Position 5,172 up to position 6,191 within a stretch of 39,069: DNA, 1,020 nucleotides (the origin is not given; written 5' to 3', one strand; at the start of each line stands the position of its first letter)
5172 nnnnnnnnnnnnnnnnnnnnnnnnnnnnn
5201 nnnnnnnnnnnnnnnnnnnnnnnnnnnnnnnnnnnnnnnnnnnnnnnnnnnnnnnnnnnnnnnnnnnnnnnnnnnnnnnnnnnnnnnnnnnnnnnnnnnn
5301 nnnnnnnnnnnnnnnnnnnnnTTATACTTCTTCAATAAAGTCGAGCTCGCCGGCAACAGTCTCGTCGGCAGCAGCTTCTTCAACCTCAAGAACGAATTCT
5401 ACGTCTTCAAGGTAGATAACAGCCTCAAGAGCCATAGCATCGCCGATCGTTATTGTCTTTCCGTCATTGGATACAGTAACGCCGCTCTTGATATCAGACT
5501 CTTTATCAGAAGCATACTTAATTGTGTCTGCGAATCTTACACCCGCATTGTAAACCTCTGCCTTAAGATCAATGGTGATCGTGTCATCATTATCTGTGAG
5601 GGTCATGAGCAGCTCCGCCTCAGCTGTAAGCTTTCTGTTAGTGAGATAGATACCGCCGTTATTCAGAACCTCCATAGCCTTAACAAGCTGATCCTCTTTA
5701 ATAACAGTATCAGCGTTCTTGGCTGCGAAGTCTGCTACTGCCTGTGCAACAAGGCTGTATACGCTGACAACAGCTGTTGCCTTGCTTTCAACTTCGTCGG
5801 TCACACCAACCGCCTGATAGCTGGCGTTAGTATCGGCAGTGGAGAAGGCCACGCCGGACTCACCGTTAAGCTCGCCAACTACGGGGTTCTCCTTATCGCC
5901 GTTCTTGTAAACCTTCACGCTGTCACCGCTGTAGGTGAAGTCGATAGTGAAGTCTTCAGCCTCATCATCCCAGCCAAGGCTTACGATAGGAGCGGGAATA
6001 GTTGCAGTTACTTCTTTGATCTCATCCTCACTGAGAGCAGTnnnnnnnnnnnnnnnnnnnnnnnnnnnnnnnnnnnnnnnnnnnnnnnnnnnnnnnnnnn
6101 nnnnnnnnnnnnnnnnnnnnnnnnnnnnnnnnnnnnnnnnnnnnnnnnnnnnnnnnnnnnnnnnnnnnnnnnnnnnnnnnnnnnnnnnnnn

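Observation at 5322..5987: Shared C-terminal module of about 220 aa with an acidic ...EEV tail, a candidate novel sorting, anchoring or partner-binding domain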

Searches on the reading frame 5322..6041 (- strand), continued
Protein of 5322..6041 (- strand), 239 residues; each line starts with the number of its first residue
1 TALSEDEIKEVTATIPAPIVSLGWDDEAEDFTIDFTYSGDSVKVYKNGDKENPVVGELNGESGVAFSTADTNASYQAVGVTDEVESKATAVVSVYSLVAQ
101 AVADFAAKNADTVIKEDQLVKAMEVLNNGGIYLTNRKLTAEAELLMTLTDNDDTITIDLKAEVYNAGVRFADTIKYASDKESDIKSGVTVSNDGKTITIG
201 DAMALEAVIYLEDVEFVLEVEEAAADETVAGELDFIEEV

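Call 60: fold_search(model_id=the predicted structure, library=pdb)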
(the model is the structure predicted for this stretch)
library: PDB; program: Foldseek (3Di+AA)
matches with E <= 10: 1085; with E <= 0.001: 0
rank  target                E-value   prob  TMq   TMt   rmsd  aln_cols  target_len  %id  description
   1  1lwr_MODEL_1_A        3.5e-03  1.00  0.25  0.46   4.9        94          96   20  Solution structure of the NCAM fibronectin type III module 2 (released 2003-06-03)
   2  6hnf_MODEL_1_A        1.3e-02  0.98  0.23  0.46   4.4        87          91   13  Structure in solution of human fibronectin type III-domain 14 (released 2018-10-10)
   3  1wf5_MODEL_1_A        1.4e-02  0.99  0.25  0.41   4.6        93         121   15  Solution structure of the first Fn3 domain of Sidekick-2 protein (released 2005-06-07)
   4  1qg3_B                1.9e-02  0.51  0.22  0.25  11.4       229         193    9  CRYSTAL STRUCTURE OF A TANDEM PAIR OF FIBRONECTIN TYPE III DOMAINS FROM THE CYTOPLASMIC TAIL OF INTEGRIN ALPHA6 BETA4 (released 1999-08-20)
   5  3art                  2.2e-02  0.99  0.24  0.10   6.0       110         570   15  Crystal Structure Analysis of Chitinase A from Vibrio harveyi with novel inhibitors - W275G mutant complex structure wit (released 2011-04-20)
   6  3aro                  2.4e-02  0.99  0.23  0.10   6.5       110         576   15  Crystal Structure Analysis of Chitinase A from Vibrio harveyi with novel inhibitors - apo structure (released 2011-04-20)
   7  5g56                  2.4e-02  0.99  0.24  0.09   4.6        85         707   15  THE TETRA-MODULAR CELLULOSOMAL ARABINOXYLANASE CtXyl5A STRUCTURE AS REVEALED BY X-RAY CRYSTALLOGRAPHY (released 2016-06-29)
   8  5eiv_A                2.5e-02  1.00  0.28  0.34   3.2        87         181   17  Crystal structure of complex of osteoclast-associated immunoglobulin-like receptor (OSCAR) and a synthetic collagen co (released 2015-11-25)
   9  4hlj                  3.0e-02  0.72  0.25  0.25   9.6       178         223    9  Axon Guidance Receptor (released 2013-11-20)
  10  2dbj_MODEL_1_A        3.4e-02  0.97  0.25  0.41   5.5        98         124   13  Solution structures of the fn3 domain of human Proto-oncogene tyrosine-protein kinase MER precursor (released 2006-12-19)
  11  8hrf_A                3.4e-02  0.97  0.23  0.10   6.6       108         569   16  Catalytic domain of Vibrio parahaemolyticus chitinase 1 (released 2023-12-20)
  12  7y8i_C                3.6e-02  0.96  0.24  0.52   4.7        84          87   13  Crystal structure of sDscam FNIII3 domain, isoform alpha7 (released 2023-05-24)
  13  3ars                  3.8e-02  0.97  0.23  0.10   6.1       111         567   15  Crystal Structure Analysis of Chitinase A from Vibrio harveyi with novel inhibitors - apo structure of mutant W275G (released 2011-04-20)
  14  3rbs                  3.8e-02  0.51  0.24  0.26  12.8       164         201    8  Crystal structure of the myomesin domains 10 and 11 (released 2012-03-07)
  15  3bpl_B                4.1e-02  0.33  0.19  0.21  12.2       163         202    8  Crystal structure of the IL4-IL4R-Common Gamma ternary complex (released 2008-02-05)
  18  3mpc_A                4.6e-02  0.96  0.24  0.47   4.4        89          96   18  The crystal structure of a Fn3-like protein from Clostridium thermocellum (released 2010-08-11)
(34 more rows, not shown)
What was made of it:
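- One of the weak Fn3 hits is a Clostridium thermocellum Fn3-like protein (3mpc, call 60).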

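Call 88: find_related_loci(query=A1, collection=metagenome_contigs, flank=8000)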
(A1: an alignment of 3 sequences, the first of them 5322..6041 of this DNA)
Query A1 (239 aa) in metagenome_contigs; peptide patterns used: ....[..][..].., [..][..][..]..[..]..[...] (x = any residue, [..] = any of these).
282 stretches matched a pattern, but none encodes a relative of the query by tblastn (E <= 1e-3).

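Call 90: list_cluster_members(proteins=[P0003, P0004, P0008, P0016, P0018, P0041, P0044, P0066, P0068, P0069])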
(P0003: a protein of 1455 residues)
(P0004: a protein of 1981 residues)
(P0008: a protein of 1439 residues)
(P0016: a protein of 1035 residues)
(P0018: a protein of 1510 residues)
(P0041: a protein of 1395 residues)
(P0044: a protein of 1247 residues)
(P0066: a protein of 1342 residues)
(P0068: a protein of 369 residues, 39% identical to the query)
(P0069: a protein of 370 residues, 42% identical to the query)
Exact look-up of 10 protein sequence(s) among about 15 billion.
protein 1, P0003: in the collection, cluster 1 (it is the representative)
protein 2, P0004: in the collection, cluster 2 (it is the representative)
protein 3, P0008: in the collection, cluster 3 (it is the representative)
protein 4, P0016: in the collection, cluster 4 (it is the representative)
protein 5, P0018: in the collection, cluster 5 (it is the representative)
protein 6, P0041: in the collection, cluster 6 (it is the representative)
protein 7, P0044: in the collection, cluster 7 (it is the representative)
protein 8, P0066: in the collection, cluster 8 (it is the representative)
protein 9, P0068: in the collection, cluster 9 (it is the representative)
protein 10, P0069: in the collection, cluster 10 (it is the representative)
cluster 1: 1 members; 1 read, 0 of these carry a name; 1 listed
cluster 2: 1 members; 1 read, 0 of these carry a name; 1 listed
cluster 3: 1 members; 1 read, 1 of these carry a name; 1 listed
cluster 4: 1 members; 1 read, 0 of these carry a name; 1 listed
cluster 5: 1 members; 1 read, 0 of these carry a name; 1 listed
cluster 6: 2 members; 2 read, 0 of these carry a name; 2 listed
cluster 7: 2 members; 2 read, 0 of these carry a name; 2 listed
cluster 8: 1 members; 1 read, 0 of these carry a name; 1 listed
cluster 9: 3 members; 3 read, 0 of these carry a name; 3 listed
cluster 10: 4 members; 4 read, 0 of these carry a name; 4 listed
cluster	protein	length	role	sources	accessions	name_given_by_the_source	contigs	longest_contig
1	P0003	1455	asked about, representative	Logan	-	-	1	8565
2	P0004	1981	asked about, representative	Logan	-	-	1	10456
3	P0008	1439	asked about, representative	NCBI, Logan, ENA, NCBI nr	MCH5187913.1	MAG: hypothetical protein J1F63_05875 [Oscillospiraceae bacterium] | hypothetical protein [Oscillospiraceae bacterium]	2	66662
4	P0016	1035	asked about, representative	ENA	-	-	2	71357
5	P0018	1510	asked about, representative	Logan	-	-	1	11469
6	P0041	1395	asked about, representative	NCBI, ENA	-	-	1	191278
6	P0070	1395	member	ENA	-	-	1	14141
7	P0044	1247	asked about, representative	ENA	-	-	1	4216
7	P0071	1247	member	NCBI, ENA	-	-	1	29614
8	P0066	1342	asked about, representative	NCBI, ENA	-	-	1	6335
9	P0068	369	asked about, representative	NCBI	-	-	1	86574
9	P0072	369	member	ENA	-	-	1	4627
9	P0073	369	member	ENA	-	-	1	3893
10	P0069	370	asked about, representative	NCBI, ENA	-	-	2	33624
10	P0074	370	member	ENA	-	-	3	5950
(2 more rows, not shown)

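Call 93: search_protein_families(library=pfam, alignment_id=A8, max_evalue=0.0001)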
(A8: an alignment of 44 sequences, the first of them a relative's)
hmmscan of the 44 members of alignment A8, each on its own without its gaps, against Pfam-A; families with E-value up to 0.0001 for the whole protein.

A. member 1, P0003 (1455 aa): 4 families
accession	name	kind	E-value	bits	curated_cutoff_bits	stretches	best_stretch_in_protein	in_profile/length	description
PF15892.11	BNR_4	-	5.3e-40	137.9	27.3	1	347-625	1-269/272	BNR repeat-containing family member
PF20578.4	aBig_2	-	2.8e-10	40.3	27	1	945-1005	21-88/89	Atrophied bacterial Ig domain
PF13385.13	Laminin_G_3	-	2.6e-09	37.9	27.6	1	1064-1225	3-151/151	Concanavalin A-like lectin/glucanases superfamily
PF00354.24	Pentaxin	-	1.8e-05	24.9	25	1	1129-1249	75-186/194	Pentaxin family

B. families by the number of members that match (of 44 scanned): 23 families
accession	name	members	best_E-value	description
PF13385.13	Laminin_G_3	10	4.9e-32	Concanavalin A-like lectin/glucanases superfamily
PF07532.17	Big_4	6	9.6e-18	Bacterial Ig-like domain (group 4)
PF20578.4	aBig_2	5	4.8e-34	Atrophied bacterial Ig domain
PF13306.12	LRR_5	3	1.2e-174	BspA type Leucine rich repeat region (6 copies)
PF02368.24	Big_2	2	1.4e-31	Bacterial Ig-like domain (group 2)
PF13855.12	LRR_8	2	7.1e-27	Leucine rich repeat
PF02018.23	CBM_4_9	2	2.1e-11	Carbohydrate binding domain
PF15892.11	BNR_4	1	5.3e-40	BNR repeat-containing family member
PF24517.2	CBM96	1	2.9e-24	Carbohydrate-binding module family 96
PF07940.18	Hepar_II_III_C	1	4.6e-20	Heparinase II/III-like, C-terminal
PF16889.11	Hepar_II_III_N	1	2.6e-15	Heparinase II/III N-terminus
PF13229.12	Beta_helix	1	1.6e-12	Right handed beta helix region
PF00754.31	F5_F8_type_C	1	1.7e-12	F5/8 type C domain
PF23952.1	LRR_EndoS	1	9.3e-11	Endo-beta-N-acetylglucosaminidase EndoS LRR domain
PF22633.2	F5_F8_type_C_2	1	1.2e-09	NedA-like, galactose-binding domain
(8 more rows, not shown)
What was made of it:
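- The module is also found on M60 peptidases, PI-PLC-like enzymes and BspA-type LRR proteins (call 93).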

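Call 94: fold_search(model_id=the predicted structure, library=viral)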
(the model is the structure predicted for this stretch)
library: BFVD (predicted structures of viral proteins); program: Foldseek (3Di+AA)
matches with E <= 10: 660; with E <= 0.001: 0
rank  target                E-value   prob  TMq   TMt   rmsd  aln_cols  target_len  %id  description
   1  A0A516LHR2            3.0e-03  1.00  0.26  0.45   4.4        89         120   17  (no name in the UniProt tables at hand)
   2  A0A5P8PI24            4.4e-03  1.00  0.25  0.22   4.3        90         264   20  Major tail protein [Bacillus phage 049ML001]
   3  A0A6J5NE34            8.4e-03  0.99  0.25  0.41   4.6        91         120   19  Fibronectin type III [uncultured Caudovirales phage]
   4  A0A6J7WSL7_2          8.4e-03  0.98  0.27  0.09  11.1       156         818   10  Tip attachment protein J [uncultured Caudovirales phage]
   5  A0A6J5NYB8            1.6e-02  0.51  0.22  0.14  11.9       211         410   12  Fibronectin type III [uncultured Caudovirales phage]
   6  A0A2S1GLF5            1.7e-02  0.91  0.27  0.07   8.9       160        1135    9  (no name in the UniProt tables at hand)
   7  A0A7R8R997            2.2e-02  0.97  0.25  0.09   4.3        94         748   14  (no name in the UniProt tables at hand)
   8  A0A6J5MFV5            2.5e-02  0.44  0.21  0.12  12.9       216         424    9  Fibronectin type III [uncultured Caudovirales phage]
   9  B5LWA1                2.8e-02  0.97  0.25  0.14   4.2        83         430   11  Uncharacterized protein [Feldmannia species virus]
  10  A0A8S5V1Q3            3.2e-02  0.51  0.23  0.17   9.1       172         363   12  Uncharacterized protein [Myoviridae sp. ctJ2i1]
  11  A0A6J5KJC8            3.4e-02  0.99  0.27  0.28   4.9        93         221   12  Fibronectin type III [uncultured Caudovirales phage]
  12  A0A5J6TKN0            3.6e-02  0.89  0.22  0.10   4.7        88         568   11  Esterase [Gordonia phage Gibbin]
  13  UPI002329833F         3.8e-02  0.98  0.26  0.07   4.6        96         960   19  (no name look-up for this kind of identifier)
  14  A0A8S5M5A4            3.8e-02  0.75  0.23  0.09   9.8       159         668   16  Uncharacterized protein [Podoviridae sp. ctaNW81]
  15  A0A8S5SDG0            4.0e-02  0.54  0.21  0.16  10.8       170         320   14  DUF5067 domain-containing protein [Siphoviridae sp. ctrCv3]
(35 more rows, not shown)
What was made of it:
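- On Fibronectin type III fold (first subdomain only): Foldseek's best hits are Fn3 domains with probability ~1.0, but E = 3.5e-3 and target-normalised TM 0.46-0.53 (calls 60, 94).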

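Call 96: search_protein_families(library=ncbifam, alignment_id=A3, max_evalue=0.1)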
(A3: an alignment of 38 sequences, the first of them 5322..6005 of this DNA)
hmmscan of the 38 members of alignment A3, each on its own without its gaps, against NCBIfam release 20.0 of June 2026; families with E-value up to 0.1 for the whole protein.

A. member 1, window:5322-6005:- (227 aa): 0 families

B. families by the number of members that match (of 38 scanned): 17 families
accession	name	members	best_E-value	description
NF011975.0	PRK15443.2-2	1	0.00078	diol dehydratase small subunit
NF006112.0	PRK08262.1-3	1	0.0015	M20 family peptidase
NF052242.1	GTPaseActivMglBThm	1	0.0052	GTPase-activating protein MglB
TIGR04226.1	RrgB_K2N_iso_D2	1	0.0064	isopeptide-forming domain-containing fimbrial protein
NF047619.1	NADase_discoid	1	0.024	NADase-type glycan-binding domain-containing protein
NF006369.1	PRK08594.1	1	0.025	enoyl-ACP reductase FabI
TIGR03054.2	photo_alph_chp1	1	0.028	photosynthetic complex assembly protein PuhC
NF007832.0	PRK10543.1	1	0.029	superoxide dismutase [Fe]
NF042423.1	oxyalk_red_Shew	1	0.029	2-alkyl-3-oxoalkanoate reductase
NF052551.1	EnvBioLpgNMYCTU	1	0.034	envelope biogenesis lipoprotein LpqN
NF042911.1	FMH_DH_FwdA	1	0.043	tungsten-dependent formylmethanofuran dehydrogenase subunit FwdA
TIGR00829.1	FRU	1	0.043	fructose PTS transporter subunit IIB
NF010659.0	PRK14058.1-1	1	0.048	[LysW]-aminoadipate kinase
NF009543.0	PRK12921.1-5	1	0.07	oxidoreductase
NF009114.0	PRK12464.1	1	0.085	1-deoxy-D-xylulose-5-phosphate reductoisomerase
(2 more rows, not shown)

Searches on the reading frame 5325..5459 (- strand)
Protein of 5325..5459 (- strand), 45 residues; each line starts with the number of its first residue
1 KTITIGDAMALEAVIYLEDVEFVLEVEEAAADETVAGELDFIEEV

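Call 63: find_related_loci(query=A5, collection=genome_contigs, flank=3000)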
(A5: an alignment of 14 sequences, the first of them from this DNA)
Query A5 (45 aa) in genome_contigs; peptide patterns used: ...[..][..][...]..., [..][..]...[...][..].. (x = any residue, [..] = any of these).
309 stretches matched a pattern, but none encodes a relative of the query by tblastn (E <= 1e-3).
